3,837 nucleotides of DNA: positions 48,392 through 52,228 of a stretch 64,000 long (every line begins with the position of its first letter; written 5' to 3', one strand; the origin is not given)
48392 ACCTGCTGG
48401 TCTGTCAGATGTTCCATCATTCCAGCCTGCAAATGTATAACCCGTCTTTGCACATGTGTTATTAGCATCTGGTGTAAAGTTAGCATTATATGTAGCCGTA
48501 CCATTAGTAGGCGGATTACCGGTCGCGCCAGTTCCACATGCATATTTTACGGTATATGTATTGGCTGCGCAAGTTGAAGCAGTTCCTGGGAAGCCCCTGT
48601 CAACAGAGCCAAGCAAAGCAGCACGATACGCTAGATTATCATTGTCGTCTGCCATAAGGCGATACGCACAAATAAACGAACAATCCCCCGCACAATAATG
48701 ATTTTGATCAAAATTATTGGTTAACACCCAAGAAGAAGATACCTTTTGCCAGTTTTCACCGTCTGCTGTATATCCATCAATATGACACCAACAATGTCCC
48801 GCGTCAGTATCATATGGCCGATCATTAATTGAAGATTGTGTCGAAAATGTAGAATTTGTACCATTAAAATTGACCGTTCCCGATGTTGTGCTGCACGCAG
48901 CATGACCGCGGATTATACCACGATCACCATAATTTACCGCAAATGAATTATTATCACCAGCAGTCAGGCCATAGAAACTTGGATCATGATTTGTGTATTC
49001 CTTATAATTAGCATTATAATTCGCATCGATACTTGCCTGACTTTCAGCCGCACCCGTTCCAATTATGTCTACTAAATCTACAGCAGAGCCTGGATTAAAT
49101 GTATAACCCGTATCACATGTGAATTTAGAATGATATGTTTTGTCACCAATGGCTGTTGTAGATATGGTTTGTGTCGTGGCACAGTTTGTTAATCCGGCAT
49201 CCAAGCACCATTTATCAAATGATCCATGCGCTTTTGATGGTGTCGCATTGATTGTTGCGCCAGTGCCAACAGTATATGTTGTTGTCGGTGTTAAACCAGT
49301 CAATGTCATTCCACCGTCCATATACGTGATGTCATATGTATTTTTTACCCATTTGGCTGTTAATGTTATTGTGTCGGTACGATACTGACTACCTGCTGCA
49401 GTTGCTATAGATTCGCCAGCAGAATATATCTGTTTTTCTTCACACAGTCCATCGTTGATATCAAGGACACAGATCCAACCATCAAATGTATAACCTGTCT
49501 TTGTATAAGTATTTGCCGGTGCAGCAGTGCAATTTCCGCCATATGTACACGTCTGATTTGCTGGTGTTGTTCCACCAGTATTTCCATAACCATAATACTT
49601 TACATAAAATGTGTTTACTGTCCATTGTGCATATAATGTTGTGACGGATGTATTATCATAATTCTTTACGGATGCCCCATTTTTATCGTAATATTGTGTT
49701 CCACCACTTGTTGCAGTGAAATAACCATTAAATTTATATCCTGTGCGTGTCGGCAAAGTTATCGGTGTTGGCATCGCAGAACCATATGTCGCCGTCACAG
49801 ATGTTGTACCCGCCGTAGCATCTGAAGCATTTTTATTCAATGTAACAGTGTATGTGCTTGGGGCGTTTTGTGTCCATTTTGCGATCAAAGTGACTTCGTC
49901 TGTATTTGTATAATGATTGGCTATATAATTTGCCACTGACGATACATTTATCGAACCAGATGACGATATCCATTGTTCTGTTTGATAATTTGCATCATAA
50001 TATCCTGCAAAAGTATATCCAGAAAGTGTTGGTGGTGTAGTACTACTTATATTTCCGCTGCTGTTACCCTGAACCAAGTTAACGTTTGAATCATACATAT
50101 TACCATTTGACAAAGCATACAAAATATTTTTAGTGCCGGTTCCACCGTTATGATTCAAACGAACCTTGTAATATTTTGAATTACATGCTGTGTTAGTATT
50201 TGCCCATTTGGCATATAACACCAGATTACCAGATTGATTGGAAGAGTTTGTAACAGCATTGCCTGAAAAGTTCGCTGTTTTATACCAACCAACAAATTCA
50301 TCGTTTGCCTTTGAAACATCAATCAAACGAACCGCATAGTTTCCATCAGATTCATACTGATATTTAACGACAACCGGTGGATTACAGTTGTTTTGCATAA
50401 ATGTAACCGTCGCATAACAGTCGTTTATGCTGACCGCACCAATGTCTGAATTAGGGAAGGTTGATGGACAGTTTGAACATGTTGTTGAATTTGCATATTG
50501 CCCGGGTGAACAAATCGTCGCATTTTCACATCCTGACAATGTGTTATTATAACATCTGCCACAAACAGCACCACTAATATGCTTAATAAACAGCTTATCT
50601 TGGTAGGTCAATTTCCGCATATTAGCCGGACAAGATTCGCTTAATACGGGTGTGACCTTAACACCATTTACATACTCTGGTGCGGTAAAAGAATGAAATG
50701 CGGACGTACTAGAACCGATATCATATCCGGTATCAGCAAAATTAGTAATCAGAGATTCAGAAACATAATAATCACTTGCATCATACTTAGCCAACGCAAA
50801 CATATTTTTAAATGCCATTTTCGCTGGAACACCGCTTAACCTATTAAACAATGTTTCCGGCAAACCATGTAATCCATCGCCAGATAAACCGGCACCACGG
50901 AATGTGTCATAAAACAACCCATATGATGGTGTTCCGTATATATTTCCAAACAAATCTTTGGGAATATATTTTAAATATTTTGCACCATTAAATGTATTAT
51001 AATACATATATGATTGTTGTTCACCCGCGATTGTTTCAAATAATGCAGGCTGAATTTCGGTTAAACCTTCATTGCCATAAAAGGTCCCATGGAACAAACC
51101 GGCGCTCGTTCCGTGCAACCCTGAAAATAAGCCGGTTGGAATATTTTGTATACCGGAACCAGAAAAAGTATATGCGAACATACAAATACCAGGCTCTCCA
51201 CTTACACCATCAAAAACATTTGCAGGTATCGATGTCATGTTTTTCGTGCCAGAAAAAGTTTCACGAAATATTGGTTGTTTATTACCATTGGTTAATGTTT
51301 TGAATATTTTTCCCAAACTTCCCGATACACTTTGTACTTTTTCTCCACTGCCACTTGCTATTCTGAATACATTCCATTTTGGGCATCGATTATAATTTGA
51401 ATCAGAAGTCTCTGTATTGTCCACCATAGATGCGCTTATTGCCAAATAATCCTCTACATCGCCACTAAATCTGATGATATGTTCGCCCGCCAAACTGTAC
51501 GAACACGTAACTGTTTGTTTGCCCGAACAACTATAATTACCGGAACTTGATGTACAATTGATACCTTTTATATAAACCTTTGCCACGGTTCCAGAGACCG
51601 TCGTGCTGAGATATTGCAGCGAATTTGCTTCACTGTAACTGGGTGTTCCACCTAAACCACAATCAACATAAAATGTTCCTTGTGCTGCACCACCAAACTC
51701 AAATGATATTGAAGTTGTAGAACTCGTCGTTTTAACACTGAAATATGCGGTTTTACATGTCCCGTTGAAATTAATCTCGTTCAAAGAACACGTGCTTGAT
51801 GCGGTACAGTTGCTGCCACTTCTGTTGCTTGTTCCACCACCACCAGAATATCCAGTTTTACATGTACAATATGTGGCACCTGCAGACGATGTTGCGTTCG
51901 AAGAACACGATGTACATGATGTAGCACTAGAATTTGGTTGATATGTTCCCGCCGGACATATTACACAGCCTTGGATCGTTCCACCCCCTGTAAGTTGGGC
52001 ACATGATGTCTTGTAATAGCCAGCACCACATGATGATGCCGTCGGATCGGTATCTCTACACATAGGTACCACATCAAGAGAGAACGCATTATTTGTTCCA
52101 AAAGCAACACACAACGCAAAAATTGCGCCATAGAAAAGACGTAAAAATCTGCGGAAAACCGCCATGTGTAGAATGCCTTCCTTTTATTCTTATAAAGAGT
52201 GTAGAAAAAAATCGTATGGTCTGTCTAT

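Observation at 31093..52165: About 21 kb of one strand encodes a single mosaic giant secreted protein of roughly 7,000 codons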

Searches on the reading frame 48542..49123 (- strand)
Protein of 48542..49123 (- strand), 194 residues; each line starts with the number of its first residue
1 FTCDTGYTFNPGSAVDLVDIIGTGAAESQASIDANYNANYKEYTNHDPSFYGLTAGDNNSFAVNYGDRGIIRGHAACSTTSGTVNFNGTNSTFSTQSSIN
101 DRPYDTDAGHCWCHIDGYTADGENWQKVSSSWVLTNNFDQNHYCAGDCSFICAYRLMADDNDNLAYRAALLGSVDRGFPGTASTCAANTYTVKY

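Call 17: search_protein_families(library=pfam, proteins=[window:48542-49123:-], max_evalue=10)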
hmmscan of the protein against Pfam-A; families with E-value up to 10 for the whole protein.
seq(194 aa): 0 families

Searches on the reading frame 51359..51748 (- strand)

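Call 89: search_protein_families(library=pfam, proteins=[window:51359-51748:-], max_evalue=10)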
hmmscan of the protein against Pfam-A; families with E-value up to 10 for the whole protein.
seq(130 aa): 1 family
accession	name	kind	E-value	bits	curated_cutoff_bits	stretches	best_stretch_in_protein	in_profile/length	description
PF13332.12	Fil_haemagg_2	-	0.16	12.6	22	1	6-54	72-121/170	Hemagglutinin repeat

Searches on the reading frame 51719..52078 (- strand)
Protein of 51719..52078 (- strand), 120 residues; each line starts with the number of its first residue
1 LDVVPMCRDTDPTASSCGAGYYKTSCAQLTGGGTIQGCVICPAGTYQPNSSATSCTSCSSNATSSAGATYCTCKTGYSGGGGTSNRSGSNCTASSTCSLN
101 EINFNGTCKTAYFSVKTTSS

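Call 17: search_protein_families(library=pfam, proteins=[window:51719-52078:-], max_evalue=10)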
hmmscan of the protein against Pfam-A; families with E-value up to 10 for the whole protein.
seq(120 aa): 4 families
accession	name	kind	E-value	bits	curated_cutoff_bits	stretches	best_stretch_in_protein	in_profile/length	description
PF07699.19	Ephrin_rec_like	-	3.1e-06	27.3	23.1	1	37-68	10-42/48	Tyrosine-protein kinase ephrin type A/B receptor-like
PF00020.24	TNFR_c6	-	0.016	16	29.4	1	41-59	1-19/39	TNFR/NGFR cysteine-rich region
PF07562.20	NCD3G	-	3.2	8.1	38.9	1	16-62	9-52/54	Nine Cysteines Domain of family 3 GPCR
PF12947.13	EGF_3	-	6.6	7.5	28.5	1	57-81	7-33/36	EGF domain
